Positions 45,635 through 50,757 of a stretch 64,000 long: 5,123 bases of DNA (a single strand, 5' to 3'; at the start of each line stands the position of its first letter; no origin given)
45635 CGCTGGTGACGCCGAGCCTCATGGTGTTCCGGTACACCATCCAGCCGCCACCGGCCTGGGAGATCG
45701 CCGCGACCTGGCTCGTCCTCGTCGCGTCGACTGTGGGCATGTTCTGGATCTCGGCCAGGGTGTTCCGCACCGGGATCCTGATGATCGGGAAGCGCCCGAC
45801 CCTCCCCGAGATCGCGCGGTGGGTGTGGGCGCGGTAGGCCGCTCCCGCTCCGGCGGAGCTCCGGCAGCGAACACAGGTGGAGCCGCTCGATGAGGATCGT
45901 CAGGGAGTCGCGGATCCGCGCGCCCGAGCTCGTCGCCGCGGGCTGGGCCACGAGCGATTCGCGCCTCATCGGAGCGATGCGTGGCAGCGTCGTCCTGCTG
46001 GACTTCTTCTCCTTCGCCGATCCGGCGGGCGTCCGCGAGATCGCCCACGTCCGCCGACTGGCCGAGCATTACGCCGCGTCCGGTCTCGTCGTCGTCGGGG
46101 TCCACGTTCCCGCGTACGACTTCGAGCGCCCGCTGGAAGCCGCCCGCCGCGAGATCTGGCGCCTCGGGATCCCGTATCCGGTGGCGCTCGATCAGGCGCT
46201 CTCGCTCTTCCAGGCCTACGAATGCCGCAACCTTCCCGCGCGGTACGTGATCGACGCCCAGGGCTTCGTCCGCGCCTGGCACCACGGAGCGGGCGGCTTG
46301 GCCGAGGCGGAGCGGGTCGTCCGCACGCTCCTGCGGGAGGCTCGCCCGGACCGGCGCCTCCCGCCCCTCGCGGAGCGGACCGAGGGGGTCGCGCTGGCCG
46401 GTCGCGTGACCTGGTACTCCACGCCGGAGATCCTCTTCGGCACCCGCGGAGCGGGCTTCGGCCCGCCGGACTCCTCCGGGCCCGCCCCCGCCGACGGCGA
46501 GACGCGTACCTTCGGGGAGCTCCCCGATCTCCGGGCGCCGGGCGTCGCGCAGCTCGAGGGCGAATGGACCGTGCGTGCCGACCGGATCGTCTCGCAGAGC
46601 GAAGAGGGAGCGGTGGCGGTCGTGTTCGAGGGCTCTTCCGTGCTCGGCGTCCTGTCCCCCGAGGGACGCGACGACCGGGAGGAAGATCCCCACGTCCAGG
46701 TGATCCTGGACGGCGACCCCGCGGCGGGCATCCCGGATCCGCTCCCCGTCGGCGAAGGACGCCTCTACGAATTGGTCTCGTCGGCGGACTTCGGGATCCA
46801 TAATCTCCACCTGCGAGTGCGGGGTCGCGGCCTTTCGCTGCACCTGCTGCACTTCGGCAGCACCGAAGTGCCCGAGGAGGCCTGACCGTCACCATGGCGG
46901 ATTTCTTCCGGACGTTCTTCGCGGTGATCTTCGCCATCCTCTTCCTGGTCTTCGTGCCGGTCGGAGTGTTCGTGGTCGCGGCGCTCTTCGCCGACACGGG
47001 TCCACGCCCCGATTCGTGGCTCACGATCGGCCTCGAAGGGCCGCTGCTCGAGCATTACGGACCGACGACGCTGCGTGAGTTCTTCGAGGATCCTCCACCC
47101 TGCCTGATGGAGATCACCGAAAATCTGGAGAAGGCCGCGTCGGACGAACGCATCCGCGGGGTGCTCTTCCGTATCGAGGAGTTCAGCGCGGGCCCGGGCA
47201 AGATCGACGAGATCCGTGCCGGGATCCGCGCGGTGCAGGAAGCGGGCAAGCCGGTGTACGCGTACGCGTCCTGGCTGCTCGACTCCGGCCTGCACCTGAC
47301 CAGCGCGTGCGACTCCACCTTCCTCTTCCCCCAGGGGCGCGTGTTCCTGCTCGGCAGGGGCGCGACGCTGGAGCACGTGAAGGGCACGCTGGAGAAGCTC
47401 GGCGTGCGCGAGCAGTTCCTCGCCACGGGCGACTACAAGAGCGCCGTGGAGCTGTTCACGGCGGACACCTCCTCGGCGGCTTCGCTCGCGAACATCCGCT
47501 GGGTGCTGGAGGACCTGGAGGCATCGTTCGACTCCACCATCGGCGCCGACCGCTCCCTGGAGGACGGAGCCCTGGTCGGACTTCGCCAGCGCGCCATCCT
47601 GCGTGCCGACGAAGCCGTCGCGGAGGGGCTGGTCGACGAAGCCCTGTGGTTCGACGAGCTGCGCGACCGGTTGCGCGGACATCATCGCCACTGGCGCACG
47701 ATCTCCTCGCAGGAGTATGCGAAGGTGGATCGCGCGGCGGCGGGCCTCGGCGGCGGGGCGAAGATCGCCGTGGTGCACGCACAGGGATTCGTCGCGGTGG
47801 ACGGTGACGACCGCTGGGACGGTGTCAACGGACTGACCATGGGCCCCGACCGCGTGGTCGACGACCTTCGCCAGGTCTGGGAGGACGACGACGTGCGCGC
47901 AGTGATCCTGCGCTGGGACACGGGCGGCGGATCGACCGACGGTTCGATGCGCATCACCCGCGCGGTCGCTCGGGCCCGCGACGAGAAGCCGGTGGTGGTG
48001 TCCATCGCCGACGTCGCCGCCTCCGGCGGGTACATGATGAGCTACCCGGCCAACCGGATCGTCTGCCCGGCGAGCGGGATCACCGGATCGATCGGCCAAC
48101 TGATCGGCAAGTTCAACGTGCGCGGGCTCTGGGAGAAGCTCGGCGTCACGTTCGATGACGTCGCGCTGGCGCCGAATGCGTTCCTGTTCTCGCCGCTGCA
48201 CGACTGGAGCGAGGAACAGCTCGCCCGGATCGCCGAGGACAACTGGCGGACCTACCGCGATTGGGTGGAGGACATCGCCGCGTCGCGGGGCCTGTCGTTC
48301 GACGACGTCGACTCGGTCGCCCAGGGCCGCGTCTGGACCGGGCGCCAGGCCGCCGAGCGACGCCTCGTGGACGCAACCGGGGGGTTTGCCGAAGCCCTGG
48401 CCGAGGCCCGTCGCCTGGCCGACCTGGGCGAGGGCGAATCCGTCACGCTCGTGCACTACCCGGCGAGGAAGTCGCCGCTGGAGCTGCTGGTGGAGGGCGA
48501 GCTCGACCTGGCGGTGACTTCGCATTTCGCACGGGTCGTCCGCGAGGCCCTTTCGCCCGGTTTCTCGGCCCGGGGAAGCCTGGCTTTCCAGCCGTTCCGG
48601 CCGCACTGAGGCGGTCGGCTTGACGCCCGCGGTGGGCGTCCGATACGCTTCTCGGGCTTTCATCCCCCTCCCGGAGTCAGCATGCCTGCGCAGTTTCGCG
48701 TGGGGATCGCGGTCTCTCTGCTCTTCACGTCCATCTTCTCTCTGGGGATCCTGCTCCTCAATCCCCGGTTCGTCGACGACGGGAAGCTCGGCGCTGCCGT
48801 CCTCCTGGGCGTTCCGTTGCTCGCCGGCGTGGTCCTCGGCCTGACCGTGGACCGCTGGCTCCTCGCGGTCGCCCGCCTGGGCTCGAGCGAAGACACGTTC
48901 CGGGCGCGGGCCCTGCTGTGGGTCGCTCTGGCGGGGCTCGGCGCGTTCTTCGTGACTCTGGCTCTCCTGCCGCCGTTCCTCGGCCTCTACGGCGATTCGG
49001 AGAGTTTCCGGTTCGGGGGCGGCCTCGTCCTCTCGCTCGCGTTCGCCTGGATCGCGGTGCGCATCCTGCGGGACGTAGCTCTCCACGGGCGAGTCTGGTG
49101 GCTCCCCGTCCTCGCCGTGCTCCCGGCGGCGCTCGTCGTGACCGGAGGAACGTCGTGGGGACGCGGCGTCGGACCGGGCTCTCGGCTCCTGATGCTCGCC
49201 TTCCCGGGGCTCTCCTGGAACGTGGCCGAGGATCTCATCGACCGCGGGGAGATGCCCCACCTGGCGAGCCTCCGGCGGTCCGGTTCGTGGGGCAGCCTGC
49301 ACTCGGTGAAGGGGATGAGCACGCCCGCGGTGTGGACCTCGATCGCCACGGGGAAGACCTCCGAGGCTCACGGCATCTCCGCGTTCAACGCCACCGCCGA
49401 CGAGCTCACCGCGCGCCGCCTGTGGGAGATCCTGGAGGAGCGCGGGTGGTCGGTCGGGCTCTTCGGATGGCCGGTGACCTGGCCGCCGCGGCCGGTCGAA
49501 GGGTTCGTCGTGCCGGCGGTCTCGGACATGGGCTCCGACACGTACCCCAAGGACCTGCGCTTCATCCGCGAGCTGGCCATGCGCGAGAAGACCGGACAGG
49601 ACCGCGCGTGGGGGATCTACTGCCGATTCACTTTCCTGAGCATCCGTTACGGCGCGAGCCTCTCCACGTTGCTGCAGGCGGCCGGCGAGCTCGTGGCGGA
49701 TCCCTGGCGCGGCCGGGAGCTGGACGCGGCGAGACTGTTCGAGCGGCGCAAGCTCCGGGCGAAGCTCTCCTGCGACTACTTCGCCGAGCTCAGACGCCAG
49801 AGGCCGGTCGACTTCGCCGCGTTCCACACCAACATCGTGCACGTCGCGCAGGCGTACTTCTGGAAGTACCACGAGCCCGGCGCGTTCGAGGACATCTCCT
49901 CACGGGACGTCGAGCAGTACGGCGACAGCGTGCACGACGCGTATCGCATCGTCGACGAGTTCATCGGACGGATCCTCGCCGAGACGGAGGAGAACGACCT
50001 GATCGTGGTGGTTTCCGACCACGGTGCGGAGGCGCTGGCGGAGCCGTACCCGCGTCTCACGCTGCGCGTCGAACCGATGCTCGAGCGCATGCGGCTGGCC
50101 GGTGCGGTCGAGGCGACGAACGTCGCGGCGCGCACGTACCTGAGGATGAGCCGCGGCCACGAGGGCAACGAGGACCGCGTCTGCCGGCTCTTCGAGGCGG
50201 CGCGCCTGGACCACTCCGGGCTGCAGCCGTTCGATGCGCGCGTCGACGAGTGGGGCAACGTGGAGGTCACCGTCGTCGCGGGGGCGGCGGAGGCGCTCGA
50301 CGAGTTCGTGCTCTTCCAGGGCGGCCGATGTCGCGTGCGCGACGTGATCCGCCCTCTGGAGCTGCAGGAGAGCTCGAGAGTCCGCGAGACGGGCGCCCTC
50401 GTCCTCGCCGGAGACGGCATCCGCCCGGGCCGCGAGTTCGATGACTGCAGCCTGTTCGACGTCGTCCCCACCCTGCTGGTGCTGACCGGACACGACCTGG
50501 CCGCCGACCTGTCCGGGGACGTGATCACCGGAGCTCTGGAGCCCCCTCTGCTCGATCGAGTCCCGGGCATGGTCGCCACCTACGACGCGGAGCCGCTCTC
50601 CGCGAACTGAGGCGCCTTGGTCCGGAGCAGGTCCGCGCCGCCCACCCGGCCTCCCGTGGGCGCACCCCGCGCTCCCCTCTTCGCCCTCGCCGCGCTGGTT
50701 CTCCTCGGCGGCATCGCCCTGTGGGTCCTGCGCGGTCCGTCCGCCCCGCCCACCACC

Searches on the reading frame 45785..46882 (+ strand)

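Call 44: search_protein_families(library=pfam, proteins=[window:45785-46882:+], max_evalue=0.00001)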
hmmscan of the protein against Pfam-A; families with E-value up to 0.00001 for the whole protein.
window:45785-46882:+ (366 aa): 2 families
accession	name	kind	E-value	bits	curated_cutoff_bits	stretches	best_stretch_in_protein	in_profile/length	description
PF17991.7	Thioredoxin_10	-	5.3e-11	43.7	27.1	1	234-358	19-142/142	Thioredoxin like C-terminal domain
PF00578.27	AhpC-TSA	-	2.7e-07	31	26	1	64-164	22-123/124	AhpC/TSA family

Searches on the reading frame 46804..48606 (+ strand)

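Call 44: search_protein_families(library=pfam, proteins=[window:46804-48606:+], max_evalue=0.00001)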
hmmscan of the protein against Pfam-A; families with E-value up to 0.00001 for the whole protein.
window:46804-48606:+ (601 aa): 1 family
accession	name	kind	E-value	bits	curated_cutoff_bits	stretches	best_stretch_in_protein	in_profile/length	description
PF01343.23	Peptidase_S49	-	6.6e-54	182.5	24.9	2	391-541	3-153/154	Peptidase family S49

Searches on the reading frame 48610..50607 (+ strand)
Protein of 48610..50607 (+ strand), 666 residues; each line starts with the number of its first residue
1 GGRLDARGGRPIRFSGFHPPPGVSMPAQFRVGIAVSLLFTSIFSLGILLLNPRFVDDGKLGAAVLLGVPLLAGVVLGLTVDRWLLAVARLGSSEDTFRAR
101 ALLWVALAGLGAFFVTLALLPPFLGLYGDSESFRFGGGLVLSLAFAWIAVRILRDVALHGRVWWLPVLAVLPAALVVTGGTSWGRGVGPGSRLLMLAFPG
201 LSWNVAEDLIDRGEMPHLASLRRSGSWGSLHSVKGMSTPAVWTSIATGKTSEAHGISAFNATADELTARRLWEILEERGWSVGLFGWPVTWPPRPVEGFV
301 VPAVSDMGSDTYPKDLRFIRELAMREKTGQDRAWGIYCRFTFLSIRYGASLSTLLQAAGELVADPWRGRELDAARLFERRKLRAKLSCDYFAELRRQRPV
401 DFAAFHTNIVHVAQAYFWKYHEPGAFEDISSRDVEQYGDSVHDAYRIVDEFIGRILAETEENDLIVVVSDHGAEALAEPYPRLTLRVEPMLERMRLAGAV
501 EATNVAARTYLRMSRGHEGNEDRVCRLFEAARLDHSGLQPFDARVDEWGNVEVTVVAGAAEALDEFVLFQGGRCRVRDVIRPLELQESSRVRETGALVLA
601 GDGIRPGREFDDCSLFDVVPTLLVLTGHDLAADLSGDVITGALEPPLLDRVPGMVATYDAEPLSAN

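Call 44: search_protein_families(library=pfam, proteins=[window:48610-50607:+], max_evalue=0.00001)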
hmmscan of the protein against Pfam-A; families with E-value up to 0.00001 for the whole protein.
window:48610-50607:+ (666 aa): 1 family
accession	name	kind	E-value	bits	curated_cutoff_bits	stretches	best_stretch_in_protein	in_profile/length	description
PF01663.27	Phosphodiest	-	2.8e-19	70.4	23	1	194-508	2-258/342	Type I phosphodiesterase / nucleotide pyrophosphatase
